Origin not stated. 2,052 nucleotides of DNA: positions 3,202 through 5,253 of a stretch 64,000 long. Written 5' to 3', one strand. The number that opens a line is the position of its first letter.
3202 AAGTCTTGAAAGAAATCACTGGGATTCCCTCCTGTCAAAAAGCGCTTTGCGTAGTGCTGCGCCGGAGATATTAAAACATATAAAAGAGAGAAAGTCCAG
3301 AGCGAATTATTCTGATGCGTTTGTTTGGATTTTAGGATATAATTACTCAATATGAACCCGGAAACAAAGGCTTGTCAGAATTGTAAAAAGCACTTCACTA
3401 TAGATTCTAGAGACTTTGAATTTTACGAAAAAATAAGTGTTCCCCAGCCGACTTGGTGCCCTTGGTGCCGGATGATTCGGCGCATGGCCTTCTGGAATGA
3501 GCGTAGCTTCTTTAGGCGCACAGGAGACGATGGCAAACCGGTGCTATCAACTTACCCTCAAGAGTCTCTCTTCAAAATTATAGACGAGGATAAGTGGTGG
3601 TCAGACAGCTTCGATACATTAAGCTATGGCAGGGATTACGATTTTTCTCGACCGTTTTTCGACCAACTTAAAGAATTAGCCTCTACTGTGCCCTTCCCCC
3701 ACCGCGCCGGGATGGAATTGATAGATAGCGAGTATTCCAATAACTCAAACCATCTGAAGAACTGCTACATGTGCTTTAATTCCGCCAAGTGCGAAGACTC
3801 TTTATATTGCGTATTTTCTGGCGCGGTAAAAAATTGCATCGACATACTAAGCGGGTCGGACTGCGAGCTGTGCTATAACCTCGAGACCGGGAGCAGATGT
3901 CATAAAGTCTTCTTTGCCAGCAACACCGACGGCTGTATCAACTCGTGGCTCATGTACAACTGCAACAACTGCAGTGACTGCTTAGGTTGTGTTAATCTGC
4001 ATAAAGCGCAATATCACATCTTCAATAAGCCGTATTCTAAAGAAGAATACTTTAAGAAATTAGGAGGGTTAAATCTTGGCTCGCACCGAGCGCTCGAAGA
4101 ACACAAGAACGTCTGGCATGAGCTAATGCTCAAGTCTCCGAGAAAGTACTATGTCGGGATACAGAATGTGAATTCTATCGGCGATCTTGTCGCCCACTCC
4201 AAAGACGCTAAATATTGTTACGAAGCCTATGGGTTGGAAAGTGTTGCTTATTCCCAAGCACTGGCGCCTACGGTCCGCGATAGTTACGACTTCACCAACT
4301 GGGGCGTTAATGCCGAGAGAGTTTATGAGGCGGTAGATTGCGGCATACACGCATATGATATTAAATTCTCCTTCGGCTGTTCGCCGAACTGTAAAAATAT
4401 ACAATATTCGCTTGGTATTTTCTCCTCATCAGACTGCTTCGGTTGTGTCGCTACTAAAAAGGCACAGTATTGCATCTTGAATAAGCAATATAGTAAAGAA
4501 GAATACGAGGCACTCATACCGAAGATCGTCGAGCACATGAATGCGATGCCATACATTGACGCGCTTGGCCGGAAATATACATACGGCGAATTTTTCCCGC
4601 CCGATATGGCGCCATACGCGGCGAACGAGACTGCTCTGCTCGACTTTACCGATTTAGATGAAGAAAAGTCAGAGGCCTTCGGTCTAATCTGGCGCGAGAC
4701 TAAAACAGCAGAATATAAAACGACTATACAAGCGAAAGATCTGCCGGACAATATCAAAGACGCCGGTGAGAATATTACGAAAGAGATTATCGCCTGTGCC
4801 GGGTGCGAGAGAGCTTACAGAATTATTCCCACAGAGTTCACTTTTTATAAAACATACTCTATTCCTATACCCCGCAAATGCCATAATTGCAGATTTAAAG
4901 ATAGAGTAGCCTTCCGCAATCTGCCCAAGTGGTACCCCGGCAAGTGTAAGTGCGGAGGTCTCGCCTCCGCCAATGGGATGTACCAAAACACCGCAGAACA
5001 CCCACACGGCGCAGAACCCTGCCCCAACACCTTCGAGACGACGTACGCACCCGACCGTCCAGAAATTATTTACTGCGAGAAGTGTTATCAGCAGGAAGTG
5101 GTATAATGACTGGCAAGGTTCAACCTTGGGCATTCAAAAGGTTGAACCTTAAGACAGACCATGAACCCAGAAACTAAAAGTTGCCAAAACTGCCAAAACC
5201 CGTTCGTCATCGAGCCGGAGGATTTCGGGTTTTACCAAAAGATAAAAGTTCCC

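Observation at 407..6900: Tandem triplet of diverged paralogous Cys-rich proteins with zinc-ribbon-like modules at both ends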

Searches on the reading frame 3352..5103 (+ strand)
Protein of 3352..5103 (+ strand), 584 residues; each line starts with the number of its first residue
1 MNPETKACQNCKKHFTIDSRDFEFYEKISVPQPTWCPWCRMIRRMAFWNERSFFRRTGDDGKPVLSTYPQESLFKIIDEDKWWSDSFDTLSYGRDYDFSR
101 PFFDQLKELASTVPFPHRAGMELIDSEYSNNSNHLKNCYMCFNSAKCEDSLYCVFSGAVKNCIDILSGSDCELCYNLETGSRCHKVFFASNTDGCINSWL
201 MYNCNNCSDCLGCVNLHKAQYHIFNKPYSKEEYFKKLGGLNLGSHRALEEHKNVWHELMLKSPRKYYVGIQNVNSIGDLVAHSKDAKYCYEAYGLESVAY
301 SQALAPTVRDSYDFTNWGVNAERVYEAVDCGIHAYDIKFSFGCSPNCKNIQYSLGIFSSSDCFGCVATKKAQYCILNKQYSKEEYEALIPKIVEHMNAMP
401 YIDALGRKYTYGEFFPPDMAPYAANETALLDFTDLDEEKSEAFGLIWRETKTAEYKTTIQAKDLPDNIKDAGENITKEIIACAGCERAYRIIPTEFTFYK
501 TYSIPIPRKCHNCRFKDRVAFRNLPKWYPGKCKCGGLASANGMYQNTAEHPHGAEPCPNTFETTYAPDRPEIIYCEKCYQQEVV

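Call 4: search_protein_families(library=pfam, proteins=[window:3352-5103:+], max_evalue=1)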
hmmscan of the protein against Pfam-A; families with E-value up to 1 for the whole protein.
window:3352-5103:+ (584 aa): 1 family
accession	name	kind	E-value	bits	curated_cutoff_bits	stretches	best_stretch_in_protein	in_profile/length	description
PF09606.15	Med15_N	-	0.2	11.8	24.1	0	221-235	38-52/72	ARC105/Med15 mediator subunit N-terminal KIX domain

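Call 5: search_protein_families(library=ncbifam, proteins=[window:3352-5103:+], max_evalue=1)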
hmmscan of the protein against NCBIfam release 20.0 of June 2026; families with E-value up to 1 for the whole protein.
window:3352-5103:+ (584 aa): 0 families

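Call 6: find_homologous_proteins(query=window:3352-5103:+)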
Query window:3352-5103:+ (584 aa): 6667 proteins with E <= 0.001 among 8000 candidates; the best 120 are listed.
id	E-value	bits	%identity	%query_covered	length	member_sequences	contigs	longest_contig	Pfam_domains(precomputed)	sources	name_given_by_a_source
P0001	0.0e+0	1311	100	93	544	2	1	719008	-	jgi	jgi:hypothetical protein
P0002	2.4e-252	857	62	99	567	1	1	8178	-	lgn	-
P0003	6.6e-234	796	59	100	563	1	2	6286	-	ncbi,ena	-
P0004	4.6e-231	787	57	100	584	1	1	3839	-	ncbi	-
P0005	1.7e-226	772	57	95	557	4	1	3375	-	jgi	-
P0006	1.8e-224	765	56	100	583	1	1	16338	-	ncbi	-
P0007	2.6e-222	758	55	100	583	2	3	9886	-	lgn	-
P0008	4.1e-221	754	55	100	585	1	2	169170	-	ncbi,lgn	-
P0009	3.0e-220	751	54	100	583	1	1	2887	-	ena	-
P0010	1.8e-215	735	53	100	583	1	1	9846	-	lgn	-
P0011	4.1e-212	724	52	100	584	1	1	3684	-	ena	-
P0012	2.2e-206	705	51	100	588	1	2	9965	-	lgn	-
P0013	2.6e-205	702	51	100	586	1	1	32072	-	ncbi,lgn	-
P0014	3.7e-205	701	53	100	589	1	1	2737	-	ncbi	-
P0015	1.6e-203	696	51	100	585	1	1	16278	-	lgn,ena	-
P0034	6.1e-189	648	48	99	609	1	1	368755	-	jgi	jgi:hypothetical protein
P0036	1.6e-188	646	48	100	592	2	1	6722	PF13451.13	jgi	-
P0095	7.1e-179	615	47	100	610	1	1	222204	PF13451.13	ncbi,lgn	-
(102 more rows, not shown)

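Call 7: search_solved_structures(query=window:3352-5103:+, max_evalue=10)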
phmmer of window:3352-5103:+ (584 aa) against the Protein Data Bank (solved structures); distinct sequences matched with E-value up to 10: 1.
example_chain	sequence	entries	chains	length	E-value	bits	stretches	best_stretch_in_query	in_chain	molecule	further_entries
2o8s_A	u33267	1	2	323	1.7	10.5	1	265-306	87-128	AGR_C_984p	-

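Call 20: predict_structure(alignment_id=A2)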
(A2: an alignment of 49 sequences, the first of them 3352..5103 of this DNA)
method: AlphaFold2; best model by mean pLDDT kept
length: 584 residues; sequences in the alignment: 49
mean_pLDDT: 81.8   pTM: 0.85
mean pLDDT of the five models: 81.8, 80.1, 78.1, 77.3, 75.1
residues with pLDDT >= 90: 214; 70-90: 229; 50-70: 132; < 50: 9
segments of 3 or more residues with pLDDT < 50: none
pLDDT, mean of each block of 10 residues (from residue 1): 87 90 89 91 90 87 90 91 88 95 96 87 80 79 72 65 61 59 60 64 62 58 71 84 91 88 77 63 65 63 65 63 72 70 70 70 71 89 94 97 96 93 93 92 93 88 95 95 94 90 91 85 84 91 89 91 88 90 82
secondary structure, 60 per line:
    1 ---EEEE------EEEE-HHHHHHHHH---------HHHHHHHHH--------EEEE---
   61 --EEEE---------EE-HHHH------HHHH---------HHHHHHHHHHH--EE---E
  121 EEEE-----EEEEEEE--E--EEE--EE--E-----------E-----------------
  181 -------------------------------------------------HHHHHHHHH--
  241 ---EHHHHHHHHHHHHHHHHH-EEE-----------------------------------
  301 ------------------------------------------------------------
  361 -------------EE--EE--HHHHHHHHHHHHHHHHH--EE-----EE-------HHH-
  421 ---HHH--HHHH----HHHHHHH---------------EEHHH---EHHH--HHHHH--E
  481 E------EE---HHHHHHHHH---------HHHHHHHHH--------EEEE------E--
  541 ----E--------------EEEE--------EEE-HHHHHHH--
elements in order: E4-7 E14-17 H19-27 H37-45 E54-57 E63-66 H79-82 H89-92 H102-112 E120-124 E130-136 E142-144 H230-238 H245-261 E263-265 H382-398 H429-432 H437-443 H473-477 H493-501 H511-519 E528-531 E560-563 E572-574 H576-582

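Call 21: search_protein_representatives(protein=window:3352-5103:+)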
Query: 584 residues. Proteins with E-value up to 0.001 (for the whole library): 3464; up to 1e-10: 2530; up to 1e-30: 1282. The best 150 are listed.
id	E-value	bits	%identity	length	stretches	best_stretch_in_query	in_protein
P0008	1.3e-221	754.1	55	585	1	1-583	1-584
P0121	3.4e-158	544.6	44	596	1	1-583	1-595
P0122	1.8e-154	532.3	43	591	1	1-584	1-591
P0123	2.6e-154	531.7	43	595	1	1-583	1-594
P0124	4.0e-153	527.8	43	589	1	1-584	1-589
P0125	2.8e-152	525.0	45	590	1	4-584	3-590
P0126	3.3e-151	521.5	44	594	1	1-583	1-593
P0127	4.8e-148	511.1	40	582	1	4-584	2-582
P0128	2.1e-146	505.7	42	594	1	4-583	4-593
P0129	2.4e-146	505.5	43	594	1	1-583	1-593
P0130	9.2e-146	503.5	42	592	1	3-584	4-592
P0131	4.7e-145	501.2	44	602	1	3-584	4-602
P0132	2.4e-143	495.6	43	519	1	68-583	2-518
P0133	4.7e-142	491.3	41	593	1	2-582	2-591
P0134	6.2e-141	487.6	43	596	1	2-583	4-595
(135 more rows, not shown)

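Call 26: fold_search(model_id=the predicted structure, library=pdb)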
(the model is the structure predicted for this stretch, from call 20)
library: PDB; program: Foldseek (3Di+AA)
matches with E <= 10: 15; with E <= 0.001: 0
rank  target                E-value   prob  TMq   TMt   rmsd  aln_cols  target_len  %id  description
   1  3rha_A                2.1e+00  0.03  0.06  0.08  11.3       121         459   11  The crystal structure of Oxidoreductase from Arthrobacter aurescens (released 2011-05-04)
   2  3rha_B                2.2e+00  0.05  0.04  0.05  10.3        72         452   10  The crystal structure of Oxidoreductase from Arthrobacter aurescens (released 2011-05-04)
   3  2yg3_A                3.6e+00  0.02  0.07  0.08  11.2       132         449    8  Structure-based redesign of cofactor binding in Putrescine Oxidase: wild type enzyme (released 2011-05-18)
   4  2yg7_A                4.6e+00  0.02  0.05  0.06  12.3       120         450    8  Structure-based redesign of cofactor binding in Putrescine Oxidase: A394C-A396T-Q431G Triple mutant (released 2011-05-18)
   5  2yg6_A                4.9e+00  0.02  0.06  0.08  11.4       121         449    8  Structure-based redesign of cofactor binding in Putrescine Oxidase: P15I-A394C double mutant (released 2011-05-18)
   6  2yg3_B                6.4e+00  0.01  0.07  0.08  11.2       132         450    8  Structure-based redesign of cofactor binding in Putrescine Oxidase: wild type enzyme (released 2011-05-18)
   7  7nwu_G                6.8e+00  0.02  0.05  0.21  11.6        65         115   22  Co-crystal structure of UPF3B-RRM-NOPS-L with UPF2-MIF4GIII (released 2022-07-20)
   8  1j2x_A                8.4e+00  0.05  0.04  0.25   7.3        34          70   15  Crystal structure of RAP74 C-terminal domain complexed with FCP1 C-terminal peptide (released 2003-01-30)
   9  2yg6_B                8.4e+00  0.01  0.07  0.08  11.4       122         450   10  Structure-based redesign of cofactor binding in Putrescine Oxidase: P15I-A394C double mutant (released 2011-05-18)
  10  2mx2_MODEL_1_A        9.8e+00  0.03  0.04  0.21   4.5        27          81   22  UBX-L domain of VCIP135 (released 2016-07-13)
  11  4u2i_C                9.8e+00  0.02  0.03  0.11   2.6        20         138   25  N-terminal domain of C. Rheinhardtii SAS-6 homolog bld12p Q93E G94D K146R Q147R (NN23) (released 2015-07-29)
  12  7nwu_E                9.8e+00  0.02  0.05  0.21  11.5        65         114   22  Co-crystal structure of UPF3B-RRM-NOPS-L with UPF2-MIF4GIII (released 2022-07-20)
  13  1qu1_F                9.8e+00  0.02  0.05  0.12  12.6        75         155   13  CRYSTAL STRUCTURE OF EHA2 (23-185) (released 2000-01-05)
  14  6ys8_A                9.8e+00  0.01  0.05  0.09  15.3        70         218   16  Structure of GldLM, the proton-powered motor that drives protein transport and gliding motility (released 2020-10-14)
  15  5bnc_B                9.8e+00  0.01  0.04  0.08   7.1        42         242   24  Structure of heme binding protein MSMEG_6519 from Mycobacterium smegmatis (released 2015-10-21)

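Call 27: search_protein_families(library=pfam, alignment_id=A2, max_evalue=0.1)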
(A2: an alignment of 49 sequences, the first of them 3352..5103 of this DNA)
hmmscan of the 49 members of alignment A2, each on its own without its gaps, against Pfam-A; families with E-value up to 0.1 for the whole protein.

A. member 1, window:3352-5103:+ (584 aa): 0 families

B. families by the number of members that match (of 49 scanned): 15 families
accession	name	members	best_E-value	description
PF13451.12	zf_Tbcl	18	1.1e-06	Probable treble clef domain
PF09606.15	Med15_N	11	0.0053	ARC105/Med15 mediator subunit N-terminal KIX domain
PF17207.9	MCM_OB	6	0.0021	MCM OB domain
PF23477.1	zf_Tbcl_2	6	0.0039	Probable treble clef zinc finger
PF09723.15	Zn_ribbon_8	3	0.0075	Zinc ribbon domain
PF15182.11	OTOS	1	0.0037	Otospiralin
PF10437.14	Lip_prot_lig_C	1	0.0073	Bacterial lipoate protein ligase C-terminus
PF13408.12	Zn_ribbon_recom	1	0.011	Recombinase zinc beta ribbon domain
PF03972.19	MmgE_PrpD_N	1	0.016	MmgE/PrpD N-terminal domain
PF09346.15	SMI1_KNR4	1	0.032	SMI1 / KNR4 family (SUKH-1)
PF18373.7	Spectrin_2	1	0.053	Spectrin like domain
PF14103.11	DUF4276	1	0.064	Domain of unknown function (DUF4276)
PF21344.3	Zn_ribbon_LysW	1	0.079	Alpha-aminoadipate carrier protein LysW-like, globular domain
PF03604.18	Zn_ribbon_RPAB4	1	0.087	DNA directed RNA polymerase, 7 kDa subunit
PF05443.17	ROS_MUCR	1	0.093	ROS/MUCR transcriptional regulator protein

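Call 29: find_encoding_contigs(protein=P0008, flank=10000, max_places=3)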
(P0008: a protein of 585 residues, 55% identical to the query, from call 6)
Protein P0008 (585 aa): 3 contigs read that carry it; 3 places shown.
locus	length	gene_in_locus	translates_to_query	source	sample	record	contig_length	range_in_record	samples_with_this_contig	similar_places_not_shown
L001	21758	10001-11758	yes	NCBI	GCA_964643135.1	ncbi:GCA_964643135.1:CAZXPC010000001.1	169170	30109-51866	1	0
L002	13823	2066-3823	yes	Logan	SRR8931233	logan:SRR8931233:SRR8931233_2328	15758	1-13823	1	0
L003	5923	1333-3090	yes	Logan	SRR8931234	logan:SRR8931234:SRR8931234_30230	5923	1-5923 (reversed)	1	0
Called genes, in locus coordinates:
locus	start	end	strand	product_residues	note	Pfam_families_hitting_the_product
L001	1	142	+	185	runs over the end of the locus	-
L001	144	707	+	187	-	PF04350:PilO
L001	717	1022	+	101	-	-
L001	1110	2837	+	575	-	PF05157:MshEN, PF00437:T2SSE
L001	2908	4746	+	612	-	PF21722:Gly_rich_2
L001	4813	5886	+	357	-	PF00437:T2SSE, PF25199:nSTAND_NTPase5 (faint)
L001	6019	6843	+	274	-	PF04545:Sigma70_r4, PF05066:HARE-HTH (weak)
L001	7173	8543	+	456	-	PF26449:DUF8128 (weak)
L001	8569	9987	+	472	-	PF02534:T4SS-DNA_transf (weak), PF01935:DUF87 (weak), PF10412:TrwB_AAD_bind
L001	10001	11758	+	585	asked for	-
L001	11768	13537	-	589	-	PF02534:T4SS-DNA_transf (faint), PF01935:DUF87, PF10412:TrwB_AAD_bind, PF13401:AAA_22 (faint)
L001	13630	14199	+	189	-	PF08207:EFP_N, PF09285:Elong-fact-P_C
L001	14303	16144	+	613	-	PF13522:GATase_6, PF13537:GATase_7, PF01380:SIS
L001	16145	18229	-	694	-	PF13567:DUF4131, PF03772:Competence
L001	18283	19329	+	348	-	PF02540:NAD_synthase, PF02568:ThiI (weak), PF03054:tRNA_Me_trans, PF06508:QueC (weak), PF20259:tRNA_Me_trans_M, PF20258:tRNA_Me_trans_C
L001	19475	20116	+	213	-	-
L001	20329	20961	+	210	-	-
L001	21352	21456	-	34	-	-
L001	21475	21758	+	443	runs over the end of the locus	PF01336:tRNA_anti-codon, PF00152:tRNA-synt_2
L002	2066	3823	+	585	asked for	-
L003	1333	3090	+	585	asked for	-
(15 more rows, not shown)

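Call 30: find_encoding_contigs(protein=P0034, flank=10000, max_places=3)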
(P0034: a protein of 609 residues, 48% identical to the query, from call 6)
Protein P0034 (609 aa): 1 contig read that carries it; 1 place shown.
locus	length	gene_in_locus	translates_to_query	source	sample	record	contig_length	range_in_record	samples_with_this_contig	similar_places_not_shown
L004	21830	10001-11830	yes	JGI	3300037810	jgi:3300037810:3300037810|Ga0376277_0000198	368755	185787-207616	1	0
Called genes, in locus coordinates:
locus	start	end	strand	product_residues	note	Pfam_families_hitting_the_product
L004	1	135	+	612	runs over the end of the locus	PF02534:T4SS-DNA_transf (faint), PF01935:DUF87 (weak), PF10412:TrwB_AAD_bind, PF12696:TraG-D_C (weak), PF23477:zf_Tbcl_2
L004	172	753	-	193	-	PF01132:EFP (faint), PF08207:EFP_N, PF09285:Elong-fact-P_C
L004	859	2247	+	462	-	PF00483:NTP_transferase, PF01128:IspD (faint), PF12804:NTP_transf_3, PF00483:NTP_transferase, PF12804:NTP_transf_3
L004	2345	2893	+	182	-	PF00293:NUDIX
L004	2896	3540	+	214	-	PF02698:DUF218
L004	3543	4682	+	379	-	PF02540:NAD_synthase (faint), PF03054:tRNA_Me_trans, PF24167:DUF7411 (weak), PF20259:tRNA_Me_trans_M, PF20258:tRNA_Me_trans_C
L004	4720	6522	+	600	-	-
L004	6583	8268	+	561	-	-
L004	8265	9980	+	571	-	-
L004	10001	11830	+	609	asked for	-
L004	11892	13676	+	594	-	-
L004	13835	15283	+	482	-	PF03772:Competence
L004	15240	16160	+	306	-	PF00753:Lactamase_B, PF12706:Lactamase_B_2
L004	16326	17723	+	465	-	PF01336:tRNA_anti-codon, PF00152:tRNA-synt_2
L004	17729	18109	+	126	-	-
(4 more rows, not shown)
